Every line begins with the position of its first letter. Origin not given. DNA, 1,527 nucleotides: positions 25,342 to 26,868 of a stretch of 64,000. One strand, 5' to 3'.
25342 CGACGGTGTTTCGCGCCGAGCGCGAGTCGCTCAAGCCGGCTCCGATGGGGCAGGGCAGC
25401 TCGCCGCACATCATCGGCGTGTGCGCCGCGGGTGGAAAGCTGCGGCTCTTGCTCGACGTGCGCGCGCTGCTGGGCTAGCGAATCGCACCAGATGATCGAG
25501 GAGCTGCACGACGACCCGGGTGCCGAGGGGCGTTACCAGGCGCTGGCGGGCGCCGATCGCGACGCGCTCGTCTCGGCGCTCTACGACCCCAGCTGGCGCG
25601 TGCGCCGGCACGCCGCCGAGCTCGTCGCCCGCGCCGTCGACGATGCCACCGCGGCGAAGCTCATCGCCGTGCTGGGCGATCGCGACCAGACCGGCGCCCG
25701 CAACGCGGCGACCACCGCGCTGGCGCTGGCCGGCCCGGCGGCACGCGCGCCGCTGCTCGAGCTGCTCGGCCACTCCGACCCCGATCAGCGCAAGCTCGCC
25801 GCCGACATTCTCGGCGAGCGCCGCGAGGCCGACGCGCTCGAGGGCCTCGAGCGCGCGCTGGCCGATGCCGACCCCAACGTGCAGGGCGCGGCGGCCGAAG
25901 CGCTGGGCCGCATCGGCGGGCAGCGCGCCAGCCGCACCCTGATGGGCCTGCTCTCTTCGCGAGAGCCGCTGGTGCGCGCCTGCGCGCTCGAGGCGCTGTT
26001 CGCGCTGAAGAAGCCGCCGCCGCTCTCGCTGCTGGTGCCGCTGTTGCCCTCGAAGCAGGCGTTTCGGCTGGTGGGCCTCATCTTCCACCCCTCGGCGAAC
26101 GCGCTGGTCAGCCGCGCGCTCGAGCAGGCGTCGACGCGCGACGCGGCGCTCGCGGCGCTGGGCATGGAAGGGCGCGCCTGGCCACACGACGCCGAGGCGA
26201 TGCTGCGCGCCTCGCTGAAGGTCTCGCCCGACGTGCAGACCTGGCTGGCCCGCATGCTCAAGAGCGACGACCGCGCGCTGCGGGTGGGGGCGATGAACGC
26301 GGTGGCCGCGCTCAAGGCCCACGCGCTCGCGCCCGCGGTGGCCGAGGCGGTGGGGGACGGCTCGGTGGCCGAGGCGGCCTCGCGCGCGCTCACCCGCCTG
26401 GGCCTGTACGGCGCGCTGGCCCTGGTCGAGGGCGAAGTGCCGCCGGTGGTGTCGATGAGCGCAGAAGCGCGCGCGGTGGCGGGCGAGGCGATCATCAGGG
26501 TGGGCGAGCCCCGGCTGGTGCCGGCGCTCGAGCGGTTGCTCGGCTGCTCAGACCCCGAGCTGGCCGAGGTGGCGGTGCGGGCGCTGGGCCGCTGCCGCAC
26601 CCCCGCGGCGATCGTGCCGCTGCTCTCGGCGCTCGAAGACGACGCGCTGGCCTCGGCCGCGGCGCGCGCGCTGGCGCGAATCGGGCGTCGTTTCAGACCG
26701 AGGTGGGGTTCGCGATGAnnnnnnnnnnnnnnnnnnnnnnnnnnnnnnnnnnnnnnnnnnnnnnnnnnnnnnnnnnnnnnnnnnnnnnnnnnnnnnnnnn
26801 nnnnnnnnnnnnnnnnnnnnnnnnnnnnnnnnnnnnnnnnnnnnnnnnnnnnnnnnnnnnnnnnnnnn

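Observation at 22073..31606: Chemosensory operon with CheR and CheB but no methyl-accepting receptor gene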

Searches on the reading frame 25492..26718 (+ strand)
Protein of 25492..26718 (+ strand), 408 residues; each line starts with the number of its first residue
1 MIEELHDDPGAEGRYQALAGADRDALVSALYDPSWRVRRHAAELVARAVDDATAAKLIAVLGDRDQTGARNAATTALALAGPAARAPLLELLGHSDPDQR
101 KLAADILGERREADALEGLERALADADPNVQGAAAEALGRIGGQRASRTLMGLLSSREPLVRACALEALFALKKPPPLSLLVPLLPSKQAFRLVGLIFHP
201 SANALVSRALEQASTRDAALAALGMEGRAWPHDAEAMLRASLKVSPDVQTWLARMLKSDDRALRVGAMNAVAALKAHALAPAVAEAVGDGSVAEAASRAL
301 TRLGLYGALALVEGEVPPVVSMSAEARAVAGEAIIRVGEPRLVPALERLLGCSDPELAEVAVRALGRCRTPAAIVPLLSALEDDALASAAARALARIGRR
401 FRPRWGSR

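Call 6: search_protein_families(library=pfam, proteins=[window:25492-26715:+], max_evalue=0.01)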
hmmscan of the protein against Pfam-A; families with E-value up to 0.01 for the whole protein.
window:25492-26715:+ (408 aa): 5 families
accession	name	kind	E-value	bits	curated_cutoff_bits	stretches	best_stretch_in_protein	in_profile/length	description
PF13646.12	HEAT_2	-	2.6e-43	146.7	27.7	6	87-169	3-87/88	HEAT repeats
PF02985.28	HEAT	-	8.6e-13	47.7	23.5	0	117-141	3-27/31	HEAT repeat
PF13513.12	HEAT_EZ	-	3.6e-06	27.8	27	0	113-141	27-55/55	HEAT-like repeat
PF00514.29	Arm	-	6.6e-06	26.4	20.6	1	335-366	6-37/41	Armadillo/beta-catenin-like repeat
PF03130.22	HEAT_PBS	-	0.00031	21.4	20.9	1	361-383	5-27/27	PBS lyase HEAT-like repeat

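Call 14: find_encoding_contigs(protein=window:25492-26718:+, flank=10000, max_places=6)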
Protein window:25492-26718:+ (408 aa): no gene with exactly this product is on record in the collection.

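Call 15: find_homologous_proteins(query=window:25492-26715:+, max_evalue=0.00001)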
Query window:25492-26715:+ (408 aa): 282 proteins with E <= 0.00001 among 8000 candidates; the best 120 are listed.
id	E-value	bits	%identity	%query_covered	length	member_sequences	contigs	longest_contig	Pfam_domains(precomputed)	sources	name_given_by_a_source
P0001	6.9e-245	830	100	100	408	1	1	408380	PF00514.30,PF02985.29,PF13513.13,PF13646.13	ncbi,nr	ncbi:MAG: HEAT repeat domain-containing protein [Archangiaceae bacterium]|nr:HEAT repeat domain-cont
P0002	7.5e-181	620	77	98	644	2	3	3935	PF00514.30,PF02985.29,PF03130.23,PF13513.13,PF13646.13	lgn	-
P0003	9.5e-173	593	76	90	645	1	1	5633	PF00514.30,PF02985.29,PF13646.13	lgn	-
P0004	4.8e-172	591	74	98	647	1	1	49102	PF00514.30,PF02985.29,PF13646.13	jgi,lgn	-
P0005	3.4e-153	529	68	99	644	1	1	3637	PF00514.30,PF02985.29,PF13513.13,PF13646.13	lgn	-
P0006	5.7e-139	482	65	98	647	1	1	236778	PF02985.29,PF03130.23,PF13513.13,PF13646.13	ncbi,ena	-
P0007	1.1e-136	474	65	98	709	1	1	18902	PF00514.30,PF02985.29,PF13513.13,PF13646.13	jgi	jgi:HEAT repeat protein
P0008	1.8e-129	450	64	98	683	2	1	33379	PF00514.30,PF02985.29,PF03130.23,PF13513.13,PF13646.13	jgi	jgi:HEAT repeat protein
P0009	4.9e-95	337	53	93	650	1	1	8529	PF02985.29,PF13646.13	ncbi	-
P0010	1.9e-94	335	54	91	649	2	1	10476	PF00514.30,PF02985.29,PF03130.23,PF13513.13,PF13646.13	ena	-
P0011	1.2e-93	333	53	91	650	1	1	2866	PF12717.14,PF00514.30,PF02985.29,PF13646.13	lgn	-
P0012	1.9e-93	332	54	93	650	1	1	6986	PF02985.29,PF13646.13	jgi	jgi:HEAT repeat protein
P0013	1.2e-92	329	54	93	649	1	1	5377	PF12717.14,PF02985.29,PF13513.13,PF13646.13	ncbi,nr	ncbi:MAG: repeat-containing lyase [Myxococcaceae bacterium]|nr:repeat-containing lyase [Myxococcacea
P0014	1.6e-92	329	53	96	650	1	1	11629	PF02985.29,PF13646.13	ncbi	-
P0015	6.1e-91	324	53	91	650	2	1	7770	PF02985.29,PF13646.13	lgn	-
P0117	4.9e-39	153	38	88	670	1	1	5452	PF02985.29,PF03130.23,PF13513.13,PF13646.13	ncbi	-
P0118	1.6e-31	128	34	96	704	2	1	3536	PF12717.14,PF02985.29,PF11838.15,PF03130.23,PF13513.13,PF13646.13,PF12765.14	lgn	-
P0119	2.9e-31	127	38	94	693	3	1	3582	PF12717.14,PF02985.29,PF03130.23,PF13513.13,PF13646.13,PF23227.2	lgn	-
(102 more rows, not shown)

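Call 16: find_encoding_contigs(protein=P0001, flank=10000, max_places=3)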
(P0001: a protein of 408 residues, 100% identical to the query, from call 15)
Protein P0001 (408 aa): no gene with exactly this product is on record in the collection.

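Call 17: find_encoding_contigs(protein=P0004, flank=10000, max_places=3)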
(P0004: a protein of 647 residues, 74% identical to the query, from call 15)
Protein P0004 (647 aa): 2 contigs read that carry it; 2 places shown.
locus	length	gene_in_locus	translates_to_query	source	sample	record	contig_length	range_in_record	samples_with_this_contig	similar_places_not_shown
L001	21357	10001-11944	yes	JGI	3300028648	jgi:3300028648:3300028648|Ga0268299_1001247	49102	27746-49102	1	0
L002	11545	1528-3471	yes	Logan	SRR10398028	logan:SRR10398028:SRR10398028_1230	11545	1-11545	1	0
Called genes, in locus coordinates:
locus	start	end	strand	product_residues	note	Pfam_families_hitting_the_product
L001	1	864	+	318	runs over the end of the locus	PF04909:Amidohydro_2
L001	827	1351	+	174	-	-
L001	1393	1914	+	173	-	PF00027:cNMP_binding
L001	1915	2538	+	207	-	PF00677:Lum_binding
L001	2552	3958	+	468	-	PF01833:TIG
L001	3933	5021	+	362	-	PF00926:DHBP_synthase, PF00925:GTP_cyclohydro2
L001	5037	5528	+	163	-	PF00885:DMRL_synthase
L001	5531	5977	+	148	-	PF01029:NusB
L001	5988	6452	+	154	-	PF02789:Peptidase_M17_N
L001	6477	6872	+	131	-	PF00072:Response_reg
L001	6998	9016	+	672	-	PF01627:Hpt, PF02895:H-kinase_dim, PF02518:HATPase_c, PF01584:CheW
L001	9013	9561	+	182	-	PF01584:CheW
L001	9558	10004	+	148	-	PF01584:CheW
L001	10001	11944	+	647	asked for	PF02985:HEAT (faint), PF00514:Arm (faint), PF13646:HEAT_2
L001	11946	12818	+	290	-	PF03705:CheR_N, PF01739:CheR, PF08242:Methyltransf_12 (weak), PF08241:Methyltransf_11 (faint), PF13649:Methyltransf_25 (faint)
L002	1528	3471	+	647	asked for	PF02985:HEAT (faint), PF00514:Arm (faint), PF13646:HEAT_2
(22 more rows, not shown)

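Call 21: find_related_loci(query=A2, collection=genome_contigs, flank=10000)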
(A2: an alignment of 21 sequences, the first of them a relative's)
Query A2 (647 aa) in genome_contigs; peptide patterns used: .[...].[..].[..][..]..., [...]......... (x = any residue, [..] = any of these).
418 stretches matched a pattern; 159 encode a relative of the query (tblastn E <= 1e-3); the best 80 are kept; 80 distinct loci.
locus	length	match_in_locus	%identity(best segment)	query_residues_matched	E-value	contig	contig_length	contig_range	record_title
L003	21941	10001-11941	89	1-647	0e+0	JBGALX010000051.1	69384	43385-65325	MAG: Myxococcaceae bacterium isolate MAG_AAO_H10.48 AAOH10-48_opera_contig_1809, whole genome shotgun sequence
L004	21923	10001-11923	76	1-641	0e+0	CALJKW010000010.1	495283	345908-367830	MAG TPA_asm: uncultured Myxococcales bacterium isolate SRR6227243_bin.56_CONCOCT_v1.1_MAG genome assembly, contig: ERZ79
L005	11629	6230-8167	48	6-643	3e-128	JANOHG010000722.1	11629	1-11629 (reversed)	MAG: Archangiaceae bacterium isolate SOY_64_concoct_227 SOY_64_k141_871125, whole genome shotgun sequence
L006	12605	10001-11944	46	6-642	2e-123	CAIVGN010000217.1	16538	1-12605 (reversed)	MAG: uncultured Archangium sp. isolate Ja1_bin-1494 genome assembly, contig: bin-1494:217/251, whole genome shotgun sequ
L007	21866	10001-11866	45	27-642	1e-121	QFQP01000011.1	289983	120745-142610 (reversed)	MAG: Archangium gephyra isolate S2_003_000_R2_14 S2_003_000_R2_scaffold_67, whole genome shotgun sequence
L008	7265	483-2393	44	6-630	6e-115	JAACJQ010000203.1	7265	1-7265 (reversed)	MAG: Archangiaceae bacterium isolate LZH k87_278091, whole genome shotgun sequence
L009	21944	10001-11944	44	6-642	2e-113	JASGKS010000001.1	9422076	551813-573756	MAG: Archangium sp. isolate 5N606 JMF-2111-06-0005.ont.bin.606_0, whole genome shotgun sequence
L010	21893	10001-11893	46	6-625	7e-112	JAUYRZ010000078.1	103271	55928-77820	MAG: Archangium sp. isolate C5_metabat.bin.21 C5_k141_312594, whole genome shotgun sequence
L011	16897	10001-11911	43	6-630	6e-111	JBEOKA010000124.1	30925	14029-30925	MAG: Myxococcaceae bacterium isolate mt_II.5 NODE_353_length_30925_cov_6.061063, whole genome shotgun sequence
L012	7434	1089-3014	45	6-635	7e-111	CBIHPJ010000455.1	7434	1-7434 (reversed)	MAG TPA_asm: uncultured Myxococcales bacterium isolate SRR18156209_binner23_Refined_20 genome assembly, contig: ERZ27336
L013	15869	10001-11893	46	6-625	6e-111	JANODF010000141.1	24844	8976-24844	MAG: Archangium sp. isolate VAR_17_metabat_192 VAR_17_k141_3308913, whole genome shotgun sequence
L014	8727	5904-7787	46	9-625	3e-110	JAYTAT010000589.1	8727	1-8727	MAG: Archangium sp. isolate GFS_13965 GFS_13965_588, whole genome shotgun sequence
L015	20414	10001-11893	46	6-625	4e-110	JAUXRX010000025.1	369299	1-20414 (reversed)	MAG: Archangium sp. isolate C12_metabat.bin.17_sub C12_k141_110306, whole genome shotgun sequence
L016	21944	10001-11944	43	6-642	9e-109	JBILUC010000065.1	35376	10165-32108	MAG: Archangium sp. isolate ME2018-07-27_3300044621_group8_bin65 Rohwer_bin1477_scaffold_497_c1, whole genome shotgun se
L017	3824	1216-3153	49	6-643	2e-110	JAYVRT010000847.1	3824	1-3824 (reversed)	MAG: Archangiaceae bacterium isolate GL73_DN_concoct_64 GL73_DN_concoct_64_846, whole genome shotgun sequence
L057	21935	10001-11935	40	13-641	2e-74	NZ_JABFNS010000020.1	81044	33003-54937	Myxococcus xanthus strain AM003 NODE_20_length_81044_cov_34.4014, whole genome shotgun sequence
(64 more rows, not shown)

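Call 45: search_protein_families(library=pfam, max_evalue=0.001, proteins=[L057:9594-9968:+])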
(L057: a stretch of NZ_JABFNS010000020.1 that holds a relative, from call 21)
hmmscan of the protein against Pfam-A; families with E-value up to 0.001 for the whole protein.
L057:9594-9968:+ (125 aa): 0 families

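Call 48: find_encoding_contigs(protein=P0117, flank=10000, max_places=3)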
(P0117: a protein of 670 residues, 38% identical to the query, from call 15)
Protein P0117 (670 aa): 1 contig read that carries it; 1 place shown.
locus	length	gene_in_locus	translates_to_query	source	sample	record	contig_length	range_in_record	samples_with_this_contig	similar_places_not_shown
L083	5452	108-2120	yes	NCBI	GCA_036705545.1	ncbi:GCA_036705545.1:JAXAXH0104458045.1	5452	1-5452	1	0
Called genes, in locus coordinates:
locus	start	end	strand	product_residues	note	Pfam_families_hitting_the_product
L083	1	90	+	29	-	?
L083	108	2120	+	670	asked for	PF13513:HEAT_EZ (faint), PF13646:HEAT_2, PF02985:HEAT (faint), PF03130:HEAT_PBS (faint), PF13646:HEAT_2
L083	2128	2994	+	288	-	PF03705:CheR_N, PF01739:CheR, PF08242:Methyltransf_12 (faint)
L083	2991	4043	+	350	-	PF00072:Response_reg, PF01339:CheB_methylest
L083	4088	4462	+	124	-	PF00072:Response_reg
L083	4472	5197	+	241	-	PF13828:DUF4190 (weak)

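Call 49: find_encoding_contigs(protein=P0118, flank=10000, max_places=3)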
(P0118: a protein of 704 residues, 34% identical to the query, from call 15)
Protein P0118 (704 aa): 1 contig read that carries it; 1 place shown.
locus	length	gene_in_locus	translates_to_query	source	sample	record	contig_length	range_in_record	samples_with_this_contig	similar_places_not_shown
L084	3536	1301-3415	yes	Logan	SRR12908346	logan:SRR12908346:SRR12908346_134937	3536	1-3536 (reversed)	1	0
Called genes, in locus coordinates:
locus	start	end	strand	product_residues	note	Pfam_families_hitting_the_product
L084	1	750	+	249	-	?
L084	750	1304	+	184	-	PF01584:CheW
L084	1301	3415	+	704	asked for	PF11838:ERAP1_C (faint), PF13646:HEAT_2 (weak), PF02985:HEAT (faint), PF12717:Cnd1 (faint), PF12765:Cohesin_HEAT (faint), PF13513:HEAT_EZ (faint), PF03130:HEAT_PBS (faint), PF13646:HEAT_2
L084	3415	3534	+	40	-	?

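Call 50: find_encoding_contigs(protein=P0119, flank=10000, max_places=3)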
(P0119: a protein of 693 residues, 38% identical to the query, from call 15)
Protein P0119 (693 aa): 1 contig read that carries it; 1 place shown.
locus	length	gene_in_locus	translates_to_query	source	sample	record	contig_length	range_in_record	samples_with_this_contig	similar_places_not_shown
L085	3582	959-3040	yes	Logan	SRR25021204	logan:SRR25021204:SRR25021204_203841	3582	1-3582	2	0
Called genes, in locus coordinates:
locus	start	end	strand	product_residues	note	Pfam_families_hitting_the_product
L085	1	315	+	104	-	?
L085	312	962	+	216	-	PF01584:CheW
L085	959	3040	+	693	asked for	PF02985:HEAT (faint), PF12717:Cnd1 (faint), PF13646:HEAT_2 (weak), PF03130:HEAT_PBS (faint), PF13513:HEAT_EZ (faint), PF13646:HEAT_2, PF23227:HEAT_MROH2B_C (faint), PF13646:HEAT_2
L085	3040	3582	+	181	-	?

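Call 71: predict_structure(alignment_id=A2)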
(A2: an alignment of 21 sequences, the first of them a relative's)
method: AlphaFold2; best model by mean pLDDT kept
length: 647 residues; sequences in the alignment: 21
mean_pLDDT: 95.0   pTM: 0.81
mean pLDDT of the five models: 95.0, 94.1, 92.8, 92.8, 92.1
residues with pLDDT >= 90: 602; 70-90: 36; 50-70: 4; < 50: 5
segments of 3 or more residues with pLDDT < 50: 1-5
pLDDT, mean of each block of 10 residues (from residue 1): 54 93 96 95 96 96 96 97 95 97 98 96 98 98 96 97 98 94 94 94 93 95 88 92 96 98 96 97 94 93 98 95 96 97 98 96 97 98 96 98 98 97 96 97 98 95 97 98 95 94 98 97 96 98 97 95 97 93 94 97 93 93 96 94 80
secondary structure, 60 per line:
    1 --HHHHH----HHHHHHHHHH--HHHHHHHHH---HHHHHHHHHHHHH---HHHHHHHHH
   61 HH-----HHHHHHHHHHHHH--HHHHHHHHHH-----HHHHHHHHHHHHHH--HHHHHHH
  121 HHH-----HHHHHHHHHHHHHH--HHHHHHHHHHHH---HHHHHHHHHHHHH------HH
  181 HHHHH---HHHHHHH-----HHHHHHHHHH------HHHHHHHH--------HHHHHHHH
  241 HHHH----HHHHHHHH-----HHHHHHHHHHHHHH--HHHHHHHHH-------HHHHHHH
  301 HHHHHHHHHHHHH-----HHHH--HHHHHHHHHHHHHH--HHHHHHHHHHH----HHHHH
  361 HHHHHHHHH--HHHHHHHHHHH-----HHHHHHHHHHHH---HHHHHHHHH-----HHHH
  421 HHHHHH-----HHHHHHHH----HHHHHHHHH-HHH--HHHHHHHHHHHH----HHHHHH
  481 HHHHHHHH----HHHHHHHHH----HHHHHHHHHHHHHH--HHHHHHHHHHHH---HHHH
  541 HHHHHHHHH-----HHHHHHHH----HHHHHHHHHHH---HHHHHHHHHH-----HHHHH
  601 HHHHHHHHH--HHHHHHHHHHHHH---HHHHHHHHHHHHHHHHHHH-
elements in order: H3-7 H12-21 H24-32 H36-48 H52-62 H68-80 H83-92 H98-111 H114-123 H129-142 H145-156 H160-172 H179-185 H189-195 H201-210 H217-224 H233-244 H249-256 H262-275 H278-286 H294-313 H319-322 H325-338 H341-351 H356-369 H372-382 H388-399 H403-411 H417-426 H432-439 H444-452 H459-470 H475-488 H493-501 H506-519 H522-533 H537-549 H555-562 H567-577 H581-590 H596-609 H612-624 H628-646

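Call 75: fold_search(model_id=the predicted structure, library=pdb)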
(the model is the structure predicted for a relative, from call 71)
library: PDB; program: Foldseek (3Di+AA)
matches with E <= 10: 1523; with E <= 0.001: 618
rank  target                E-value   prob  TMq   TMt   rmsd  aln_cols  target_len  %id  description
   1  6fsq                  2.5e-10  1.00  0.20  0.32  20.4       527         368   22  Structure of A3_bGFPD, an artificial bi-domain protein based on two different alphaRep domains : A3 and a GFP binding do (released 2018-08-08)
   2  7z8t_D                1.1e-09  1.00  0.33  0.22  18.1       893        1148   12  CAND1-SCF-SKP2 CAND1 engaged SCF rocked (released 2023-04-19)
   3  3w3v                  1.8e-09  1.00  0.31  0.22  22.0       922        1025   13  Crystal structure of Kap121p mutant D353K/E396K/D438K (released 2013-04-10)
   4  5ife_C                2.7e-09  1.00  0.32  0.27  17.0       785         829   12  Crystal structure of the human SF3b core complex (released 2016-10-26)
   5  7onb_C                3.1e-09  1.00  0.37  0.31  15.6       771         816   13  Structure of the U2 5' module of the A3'-SSA complex (released 2021-08-04)
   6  3w3t                  3.1e-09  1.00  0.34  0.24  22.0       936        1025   12  Crystal structure of Kap121p (released 2013-04-10)
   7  7zbz_D                4.2e-09  1.00  0.32  0.21  18.0       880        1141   14  CAND1 delhairpin-SCF-SKP2 CAND1 partly engaged SCF partly rocked (released 2023-04-19)
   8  2z5k_A                4.9e-09  1.00  0.30  0.25  23.0       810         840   15  Complex of Transportin 1 with TAP NLS (released 2007-10-23)
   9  5j3v_A                5.2e-09  1.00  0.32  0.26  21.8       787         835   15  Crystal structure of human Karyopherin-beta2 bound to the histone H3 tail (released 2016-09-21)
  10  6en4_C                7.1e-09  1.00  0.38  0.32  15.3       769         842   14  SF3b core in complex with a splicing modulator (released 2018-06-20)
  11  7dco_1                7.3e-09  1.00  0.37  0.29  13.2       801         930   12  Cryo-EM structure of the activated spliceosome (Bact complex) at an atomic resolution of 2.5 angstrom (released 2021-03-17)
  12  7q3l_A                7.3e-09  1.00  0.35  0.30  15.9       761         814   13  Human 17S U2 snRNP 5' domain (released 2022-03-30)
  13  6y5q_u                8.2e-09  1.00  0.41  0.33  14.3       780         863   13  human 17S U2 snRNP (released 2020-06-17)
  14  7q4o_A                8.5e-09  1.00  0.43  0.35  13.1       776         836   14  Substrate-bound A-like U2 snRNP (released 2022-03-30)
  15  2iae_A                1.2e-08  1.00  0.29  0.31  14.5       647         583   14  Crystal structure of a protein phosphatase 2A (PP2A) holoenzyme. (released 2006-12-26)
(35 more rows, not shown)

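Call 76: search_protein_families(library=ncbifam, max_evalue=0.001, proteins=[P0004])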
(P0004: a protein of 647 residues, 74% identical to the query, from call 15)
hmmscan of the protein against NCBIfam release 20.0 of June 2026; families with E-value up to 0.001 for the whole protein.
P0004 (647 aa): 6 families
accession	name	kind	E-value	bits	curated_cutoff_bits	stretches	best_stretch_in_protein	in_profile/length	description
NF045915.1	PhycobilmeDegNblB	equivalog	1.8e-11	44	300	2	436-626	7-205/214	phycobilisome degradation protein NblB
NF010374.0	PRK13800.1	equivalog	4.8e-09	35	1196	1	75-174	614-713/898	fumarate reductase/succinate dehydrogenase flavoprotein subunit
TIGR02270.1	TIGR02270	subfamily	2.5e-08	33.4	206.8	0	501-634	95-230/410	TIGR02270 family protein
NF058502.1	phyc_lyase_CpcE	equivalog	8.5e-07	28.7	330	1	101-157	59-115/260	C-phycocyanin alpha-cysteine-84 phycocyanobilin lyase subunit CpcE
NF058505.1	phyc_lyase_CpeY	equivalog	4.3e-06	25.6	600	0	362-533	72-255/419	C-phycoerythrin alpha-cysteine-82 phycoerythrobilin lyase CpeY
NF045662.1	DVU0298_fam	equivalog_domain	0.00028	20.5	75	0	115-157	145-187/213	DVU0298 family protein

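Call 87: find_homologous_proteins(query=P0119, max_evalue=0.00001)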
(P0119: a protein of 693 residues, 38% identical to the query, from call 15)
Query P0119 (693 aa): 896 proteins with E <= 0.00001 among 8000 candidates; the best 120 are listed.
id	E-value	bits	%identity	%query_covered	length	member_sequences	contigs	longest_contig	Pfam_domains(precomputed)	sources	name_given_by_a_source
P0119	0.0e+0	1350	100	100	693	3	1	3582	PF12717.14,PF02985.29,PF03130.23,PF13513.13,PF13646.13,PF23227.2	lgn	-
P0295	0.0e+0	1142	85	100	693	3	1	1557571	PF02985.29,PF03130.23,PF13646.13,PF23227.2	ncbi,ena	-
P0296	6.9e-219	747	64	99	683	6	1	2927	PF12717.14,PF00514.30,PF02985.29,PF13513.13,PF13646.13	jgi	jgi:HEAT repeat protein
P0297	4.9e-218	745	64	99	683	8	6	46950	PF12717.14,PF00514.30,PF02985.29,PF13513.13,PF13646.13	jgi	jgi:HEAT repeat protein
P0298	7.5e-216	737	64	99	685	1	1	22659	PF21581.4,PF12717.14,PF00514.30,PF02985.29,PF13513.13,PF01602.27,PF13646.13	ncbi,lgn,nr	ncbi:MAG TPA: HEAT repeat domain-containing protein [Anaeromyxobacteraceae bacterium]|nr:HEAT repeat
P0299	2.1e-214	733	64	100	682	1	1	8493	PF21581.4,PF12717.14,PF02985.29,PF13513.13,PF01602.27,PF13646.13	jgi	jgi:HEAT repeat protein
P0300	2.1e-210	719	63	98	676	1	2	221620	PF12717.14,PF00514.30,PF02985.29,PF13513.13,PF13646.13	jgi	jgi:HEAT repeat protein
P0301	2.5e-209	716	62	99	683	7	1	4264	PF21581.4,PF12717.14,PF00514.30,PF02985.29,PF03130.23,PF13513.13,PF01602.27,PF13646.13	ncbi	-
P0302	2.4e-182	627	57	100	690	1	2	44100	PF23271.2,PF00514.30,PF02985.29,PF03130.23,PF24987.2,PF13513.13,PF13646.13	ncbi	-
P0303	2.8e-172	593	57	95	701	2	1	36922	PF02985.29,PF03130.23,PF13513.13,PF13646.13,PF23227.2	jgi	-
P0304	6.9e-163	562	55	100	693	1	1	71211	PF12717.14,PF02985.29,PF03130.23,PF13513.13,PF13646.13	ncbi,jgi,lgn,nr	ncbi:MAG TPA: HEAT repeat domain-containing protein [Anaeromyxobacteraceae bacterium]|jgi:HEAT repea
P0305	1.8e-162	561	56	97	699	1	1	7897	PF02985.29,PF03130.23,PF13513.13,PF13646.13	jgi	jgi:HEAT repeat protein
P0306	1.1e-161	558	57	97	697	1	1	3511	PF00514.30,PF02985.29,PF03130.23,PF13513.13,PF13646.13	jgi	jgi:HEAT repeat protein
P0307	3.5e-160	554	55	97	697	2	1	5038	PF00514.30,PF02985.29,PF13513.13,PF13646.13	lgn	-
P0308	1.8e-159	551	56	96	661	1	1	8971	PF00514.30,PF02985.29,PF13513.13,PF13646.13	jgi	jgi:HEAT repeat protein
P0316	2.5e-154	534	52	96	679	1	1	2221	PF12717.14,PF02985.29,PF13513.13,PF13646.13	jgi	jgi:HEAT repeat protein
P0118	1.7e-118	416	47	96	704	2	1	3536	PF12717.14,PF02985.29,PF11838.15,PF03130.23,PF13513.13,PF13646.13,PF12765.14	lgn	-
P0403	5.3e-106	375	49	58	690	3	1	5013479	PF12717.14,PF02985.29,PF13646.13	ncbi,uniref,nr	ncbi:HEAT repeat domain-containing protein [Anaeromyxobacter dehalogenans]|uniref:PBS lyase HEAT-lik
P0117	2.8e-101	359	45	97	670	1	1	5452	PF02985.29,PF03130.23,PF13513.13,PF13646.13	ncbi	-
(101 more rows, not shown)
